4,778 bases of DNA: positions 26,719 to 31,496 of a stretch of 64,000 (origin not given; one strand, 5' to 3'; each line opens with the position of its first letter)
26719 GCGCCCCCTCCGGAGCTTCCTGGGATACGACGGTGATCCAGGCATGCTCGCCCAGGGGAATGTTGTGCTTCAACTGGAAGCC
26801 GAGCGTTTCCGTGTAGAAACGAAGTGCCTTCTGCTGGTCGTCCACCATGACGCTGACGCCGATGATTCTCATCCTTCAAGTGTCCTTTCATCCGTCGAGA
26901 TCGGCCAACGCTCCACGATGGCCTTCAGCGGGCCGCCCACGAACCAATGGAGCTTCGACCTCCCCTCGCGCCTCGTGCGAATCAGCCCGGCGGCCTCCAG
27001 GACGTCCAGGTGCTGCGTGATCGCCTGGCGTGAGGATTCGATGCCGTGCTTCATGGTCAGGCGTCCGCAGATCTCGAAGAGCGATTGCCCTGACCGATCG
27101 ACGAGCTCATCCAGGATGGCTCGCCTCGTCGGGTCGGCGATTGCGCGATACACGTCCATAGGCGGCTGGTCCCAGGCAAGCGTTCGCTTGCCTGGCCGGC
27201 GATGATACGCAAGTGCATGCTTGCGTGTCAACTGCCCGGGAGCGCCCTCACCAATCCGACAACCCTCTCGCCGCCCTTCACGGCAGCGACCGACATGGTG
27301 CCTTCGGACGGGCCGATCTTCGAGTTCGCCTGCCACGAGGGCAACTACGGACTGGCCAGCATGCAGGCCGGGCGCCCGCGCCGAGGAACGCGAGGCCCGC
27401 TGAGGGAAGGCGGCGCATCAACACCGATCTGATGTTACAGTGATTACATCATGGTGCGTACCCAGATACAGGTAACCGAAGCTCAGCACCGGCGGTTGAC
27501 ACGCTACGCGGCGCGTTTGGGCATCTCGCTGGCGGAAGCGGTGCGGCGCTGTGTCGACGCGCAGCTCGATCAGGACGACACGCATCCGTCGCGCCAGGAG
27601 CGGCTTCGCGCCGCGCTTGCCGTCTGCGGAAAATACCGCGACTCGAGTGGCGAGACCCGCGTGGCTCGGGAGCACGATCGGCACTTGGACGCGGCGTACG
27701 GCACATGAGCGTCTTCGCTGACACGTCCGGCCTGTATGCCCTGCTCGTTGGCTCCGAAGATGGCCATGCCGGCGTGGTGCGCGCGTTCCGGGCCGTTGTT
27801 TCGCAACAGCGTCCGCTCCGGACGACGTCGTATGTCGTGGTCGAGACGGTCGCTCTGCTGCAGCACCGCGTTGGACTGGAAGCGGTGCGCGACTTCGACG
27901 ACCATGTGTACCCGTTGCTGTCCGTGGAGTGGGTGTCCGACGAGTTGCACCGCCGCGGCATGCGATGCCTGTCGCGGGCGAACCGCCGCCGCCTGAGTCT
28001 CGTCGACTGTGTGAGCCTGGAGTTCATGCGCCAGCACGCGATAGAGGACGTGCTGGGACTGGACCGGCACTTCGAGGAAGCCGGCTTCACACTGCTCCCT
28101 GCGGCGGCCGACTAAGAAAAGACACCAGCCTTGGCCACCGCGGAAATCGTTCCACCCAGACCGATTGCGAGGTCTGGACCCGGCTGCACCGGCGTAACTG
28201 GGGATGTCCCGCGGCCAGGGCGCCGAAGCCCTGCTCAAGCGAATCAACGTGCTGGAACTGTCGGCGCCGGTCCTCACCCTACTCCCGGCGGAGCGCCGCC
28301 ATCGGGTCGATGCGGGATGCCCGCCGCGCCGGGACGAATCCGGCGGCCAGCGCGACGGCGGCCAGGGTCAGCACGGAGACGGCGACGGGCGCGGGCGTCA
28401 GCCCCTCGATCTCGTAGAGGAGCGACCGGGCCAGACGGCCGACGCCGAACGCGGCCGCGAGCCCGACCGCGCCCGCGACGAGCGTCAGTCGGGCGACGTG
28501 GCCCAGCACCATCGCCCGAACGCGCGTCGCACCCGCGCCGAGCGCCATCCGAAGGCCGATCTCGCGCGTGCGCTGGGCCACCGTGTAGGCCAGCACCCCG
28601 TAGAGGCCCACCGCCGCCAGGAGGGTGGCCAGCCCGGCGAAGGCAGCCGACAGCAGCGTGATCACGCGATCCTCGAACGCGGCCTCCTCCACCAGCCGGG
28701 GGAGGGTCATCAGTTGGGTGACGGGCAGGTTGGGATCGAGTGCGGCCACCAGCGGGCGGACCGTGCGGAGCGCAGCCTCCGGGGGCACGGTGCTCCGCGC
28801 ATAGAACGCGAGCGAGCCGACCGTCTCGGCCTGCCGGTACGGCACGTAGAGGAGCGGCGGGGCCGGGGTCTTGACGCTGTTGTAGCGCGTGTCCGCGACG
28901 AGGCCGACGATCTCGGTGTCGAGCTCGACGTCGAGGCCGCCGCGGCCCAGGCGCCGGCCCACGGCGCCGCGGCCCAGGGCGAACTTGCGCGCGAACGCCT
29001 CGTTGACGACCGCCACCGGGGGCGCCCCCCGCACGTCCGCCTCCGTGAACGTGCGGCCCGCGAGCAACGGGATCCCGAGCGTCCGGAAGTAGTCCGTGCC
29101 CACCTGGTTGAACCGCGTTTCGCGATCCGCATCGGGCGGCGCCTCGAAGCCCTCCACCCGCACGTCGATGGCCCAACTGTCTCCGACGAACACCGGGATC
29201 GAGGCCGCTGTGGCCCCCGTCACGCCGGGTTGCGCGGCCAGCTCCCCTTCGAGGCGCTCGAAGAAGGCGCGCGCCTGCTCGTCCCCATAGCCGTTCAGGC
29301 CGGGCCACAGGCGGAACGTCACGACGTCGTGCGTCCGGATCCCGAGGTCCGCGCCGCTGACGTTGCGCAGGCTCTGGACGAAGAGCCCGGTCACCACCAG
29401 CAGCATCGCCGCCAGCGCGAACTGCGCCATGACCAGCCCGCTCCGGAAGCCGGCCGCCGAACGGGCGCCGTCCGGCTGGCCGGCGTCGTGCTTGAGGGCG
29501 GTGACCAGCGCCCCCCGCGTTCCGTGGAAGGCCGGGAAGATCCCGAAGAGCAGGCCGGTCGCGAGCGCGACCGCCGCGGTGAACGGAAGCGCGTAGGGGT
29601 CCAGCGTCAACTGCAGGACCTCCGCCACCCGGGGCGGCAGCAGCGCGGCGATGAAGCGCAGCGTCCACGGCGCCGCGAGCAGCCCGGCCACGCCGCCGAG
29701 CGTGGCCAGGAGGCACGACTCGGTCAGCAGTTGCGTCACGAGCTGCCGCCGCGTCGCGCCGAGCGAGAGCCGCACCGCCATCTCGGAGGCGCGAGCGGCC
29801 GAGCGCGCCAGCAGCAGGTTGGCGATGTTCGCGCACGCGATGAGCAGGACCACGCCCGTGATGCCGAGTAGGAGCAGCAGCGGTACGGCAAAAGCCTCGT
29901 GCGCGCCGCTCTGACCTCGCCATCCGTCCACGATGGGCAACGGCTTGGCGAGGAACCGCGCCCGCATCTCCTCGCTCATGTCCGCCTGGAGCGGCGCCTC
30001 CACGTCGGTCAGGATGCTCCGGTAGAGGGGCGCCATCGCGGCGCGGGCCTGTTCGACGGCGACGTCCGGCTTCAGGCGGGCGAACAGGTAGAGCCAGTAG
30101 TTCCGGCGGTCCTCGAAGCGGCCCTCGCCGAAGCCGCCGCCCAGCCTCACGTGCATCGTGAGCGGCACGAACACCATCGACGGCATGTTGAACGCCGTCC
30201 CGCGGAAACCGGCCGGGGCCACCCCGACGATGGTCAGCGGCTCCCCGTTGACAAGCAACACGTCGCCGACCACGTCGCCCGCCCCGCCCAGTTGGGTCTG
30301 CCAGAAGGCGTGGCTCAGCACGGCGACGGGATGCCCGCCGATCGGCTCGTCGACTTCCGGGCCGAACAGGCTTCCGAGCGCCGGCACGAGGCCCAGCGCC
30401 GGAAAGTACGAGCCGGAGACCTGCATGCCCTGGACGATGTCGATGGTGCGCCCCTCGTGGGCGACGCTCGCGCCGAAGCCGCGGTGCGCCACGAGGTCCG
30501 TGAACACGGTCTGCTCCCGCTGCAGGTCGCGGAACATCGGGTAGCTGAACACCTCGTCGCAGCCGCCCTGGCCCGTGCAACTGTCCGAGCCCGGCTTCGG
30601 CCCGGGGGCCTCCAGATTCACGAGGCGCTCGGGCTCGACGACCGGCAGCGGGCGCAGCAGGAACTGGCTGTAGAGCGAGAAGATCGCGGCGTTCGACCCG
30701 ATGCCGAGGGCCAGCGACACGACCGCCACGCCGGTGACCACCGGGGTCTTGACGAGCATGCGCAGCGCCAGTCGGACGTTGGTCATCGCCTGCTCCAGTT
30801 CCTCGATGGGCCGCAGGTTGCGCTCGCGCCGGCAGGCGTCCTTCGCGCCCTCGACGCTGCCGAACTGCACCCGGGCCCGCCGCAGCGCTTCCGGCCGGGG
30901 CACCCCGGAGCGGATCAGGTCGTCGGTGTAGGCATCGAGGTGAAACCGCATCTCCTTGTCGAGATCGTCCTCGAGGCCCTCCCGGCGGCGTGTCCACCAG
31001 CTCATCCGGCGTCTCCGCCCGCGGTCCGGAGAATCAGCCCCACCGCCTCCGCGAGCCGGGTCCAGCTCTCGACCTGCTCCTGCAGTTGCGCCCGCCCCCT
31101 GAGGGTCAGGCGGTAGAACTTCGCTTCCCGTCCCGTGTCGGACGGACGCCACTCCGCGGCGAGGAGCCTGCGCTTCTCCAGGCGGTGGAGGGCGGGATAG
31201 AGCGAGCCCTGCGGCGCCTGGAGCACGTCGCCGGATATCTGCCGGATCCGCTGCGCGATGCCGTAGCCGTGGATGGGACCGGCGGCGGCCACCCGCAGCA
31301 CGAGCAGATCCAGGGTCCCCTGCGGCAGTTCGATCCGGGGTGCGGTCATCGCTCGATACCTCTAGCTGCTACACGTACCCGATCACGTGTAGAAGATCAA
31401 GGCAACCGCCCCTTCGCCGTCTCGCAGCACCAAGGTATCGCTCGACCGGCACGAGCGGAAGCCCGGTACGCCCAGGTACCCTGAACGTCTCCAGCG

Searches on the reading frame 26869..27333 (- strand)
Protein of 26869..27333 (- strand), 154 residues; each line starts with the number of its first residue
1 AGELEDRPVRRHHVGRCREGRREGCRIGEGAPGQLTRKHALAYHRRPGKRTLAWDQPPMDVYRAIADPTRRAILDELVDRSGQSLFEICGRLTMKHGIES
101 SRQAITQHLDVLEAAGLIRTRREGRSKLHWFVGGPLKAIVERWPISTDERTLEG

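Call 60: search_protein_families(library=pfam, proteins=[window:26869-27333:-], max_evalue=0.001)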
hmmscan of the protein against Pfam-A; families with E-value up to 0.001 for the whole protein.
window:26869-27333:- (154 aa): 1 family
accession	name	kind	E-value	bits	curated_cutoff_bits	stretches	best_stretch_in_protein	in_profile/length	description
PF12840.13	HTH_20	-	6.3e-09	36.1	27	1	65-121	1-51/51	Helix-turn-helix domain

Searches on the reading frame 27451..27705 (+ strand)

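Call 60: search_protein_families(library=pfam, proteins=[window:27451-27705:+], max_evalue=0.001)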
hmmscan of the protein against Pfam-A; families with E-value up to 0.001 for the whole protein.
window:27451-27705:+ (85 aa): 1 family
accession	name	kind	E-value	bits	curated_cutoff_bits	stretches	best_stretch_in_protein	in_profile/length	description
PF01402.27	RHH_1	-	0.00028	21.2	20.5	0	3-41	1-39/39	Ribbon-helix-helix protein, copG family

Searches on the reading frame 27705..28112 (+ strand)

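Call 60: search_protein_families(library=pfam, proteins=[window:27705-28112:+], max_evalue=0.001)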
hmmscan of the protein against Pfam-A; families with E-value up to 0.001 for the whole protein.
window:27705-28112:+ (136 aa): 1 family
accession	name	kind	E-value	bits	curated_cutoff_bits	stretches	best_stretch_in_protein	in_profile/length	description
PF01850.27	PIN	-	6.3e-06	27.2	23.6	1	3-127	1-118/120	PIN domain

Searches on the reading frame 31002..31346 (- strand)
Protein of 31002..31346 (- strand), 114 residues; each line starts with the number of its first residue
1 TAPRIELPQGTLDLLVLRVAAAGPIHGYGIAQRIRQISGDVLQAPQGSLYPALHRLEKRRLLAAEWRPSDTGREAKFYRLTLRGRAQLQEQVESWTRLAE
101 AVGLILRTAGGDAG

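Call 60: search_protein_families(library=pfam, proteins=[window:31002-31346:-], max_evalue=0.001)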
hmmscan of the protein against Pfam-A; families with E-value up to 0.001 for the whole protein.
window:31002-31346:- (114 aa): 1 family
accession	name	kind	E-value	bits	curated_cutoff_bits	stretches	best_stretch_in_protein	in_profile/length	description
PF03551.20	PadR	-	1.5e-21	76.6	27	1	16-90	1-75/75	Transcriptional regulator PadR-like family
